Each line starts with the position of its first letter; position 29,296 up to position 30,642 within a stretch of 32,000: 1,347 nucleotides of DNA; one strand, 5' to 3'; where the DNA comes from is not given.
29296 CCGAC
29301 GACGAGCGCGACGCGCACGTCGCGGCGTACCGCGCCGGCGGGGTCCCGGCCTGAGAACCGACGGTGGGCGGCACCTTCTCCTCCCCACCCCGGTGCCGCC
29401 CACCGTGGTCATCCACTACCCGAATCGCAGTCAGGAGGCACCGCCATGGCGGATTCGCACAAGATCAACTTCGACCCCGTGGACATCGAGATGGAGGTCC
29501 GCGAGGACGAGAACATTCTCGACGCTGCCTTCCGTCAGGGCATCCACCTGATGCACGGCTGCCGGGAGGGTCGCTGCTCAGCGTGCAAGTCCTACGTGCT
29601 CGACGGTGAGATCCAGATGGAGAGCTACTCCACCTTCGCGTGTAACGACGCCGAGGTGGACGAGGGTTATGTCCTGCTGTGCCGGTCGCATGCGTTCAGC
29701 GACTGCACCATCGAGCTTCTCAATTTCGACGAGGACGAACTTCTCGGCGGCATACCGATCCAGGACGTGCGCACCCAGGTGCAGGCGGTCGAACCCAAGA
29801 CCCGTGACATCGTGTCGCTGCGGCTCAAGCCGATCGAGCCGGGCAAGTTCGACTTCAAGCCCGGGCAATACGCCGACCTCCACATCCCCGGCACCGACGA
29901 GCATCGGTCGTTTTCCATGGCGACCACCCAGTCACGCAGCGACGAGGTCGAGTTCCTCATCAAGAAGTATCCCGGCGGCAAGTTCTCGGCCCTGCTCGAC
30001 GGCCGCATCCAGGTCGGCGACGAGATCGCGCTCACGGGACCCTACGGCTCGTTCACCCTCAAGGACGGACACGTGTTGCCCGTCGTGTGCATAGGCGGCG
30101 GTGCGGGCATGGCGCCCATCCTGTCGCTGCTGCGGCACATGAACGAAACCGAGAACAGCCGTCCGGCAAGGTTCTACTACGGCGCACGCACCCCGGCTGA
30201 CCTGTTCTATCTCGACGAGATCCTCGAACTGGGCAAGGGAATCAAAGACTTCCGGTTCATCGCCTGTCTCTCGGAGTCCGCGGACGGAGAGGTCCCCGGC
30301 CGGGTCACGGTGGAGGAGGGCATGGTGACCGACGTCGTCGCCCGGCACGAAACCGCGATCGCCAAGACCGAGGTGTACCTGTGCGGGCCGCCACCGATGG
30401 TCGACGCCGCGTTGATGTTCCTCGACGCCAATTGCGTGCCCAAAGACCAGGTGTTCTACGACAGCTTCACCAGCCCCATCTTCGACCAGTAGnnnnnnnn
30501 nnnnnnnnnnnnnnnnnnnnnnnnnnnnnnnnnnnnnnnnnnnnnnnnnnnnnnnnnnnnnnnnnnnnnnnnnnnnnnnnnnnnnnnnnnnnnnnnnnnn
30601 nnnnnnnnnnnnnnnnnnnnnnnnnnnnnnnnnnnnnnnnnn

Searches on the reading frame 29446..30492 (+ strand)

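Call 70: search_protein_families(library=pfam, proteins=[window:29446-30492:+], max_evalue=0.001)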
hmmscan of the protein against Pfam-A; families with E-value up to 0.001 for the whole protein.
window:29446-30492:+ (348 aa): 4 families
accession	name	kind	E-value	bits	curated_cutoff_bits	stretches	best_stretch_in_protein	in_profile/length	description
PF00175.26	NAD_binding_1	-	1.1e-18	68.3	22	1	216-322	2-107/109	Oxidoreductase NAD-binding domain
PF00111.32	Fer2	-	5.9e-15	55.4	21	1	9-82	3-75/77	2Fe-2S iron-sulfur cluster binding domain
PF00970.30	FAD_binding_6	-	1.7e-14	54.4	21.1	1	119-203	11-97/99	Oxidoreductase FAD-binding domain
PF08030.17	NAD_binding_6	-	0.00029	21.4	22.2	0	213-260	4-56/156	Ferric reductase NAD binding domain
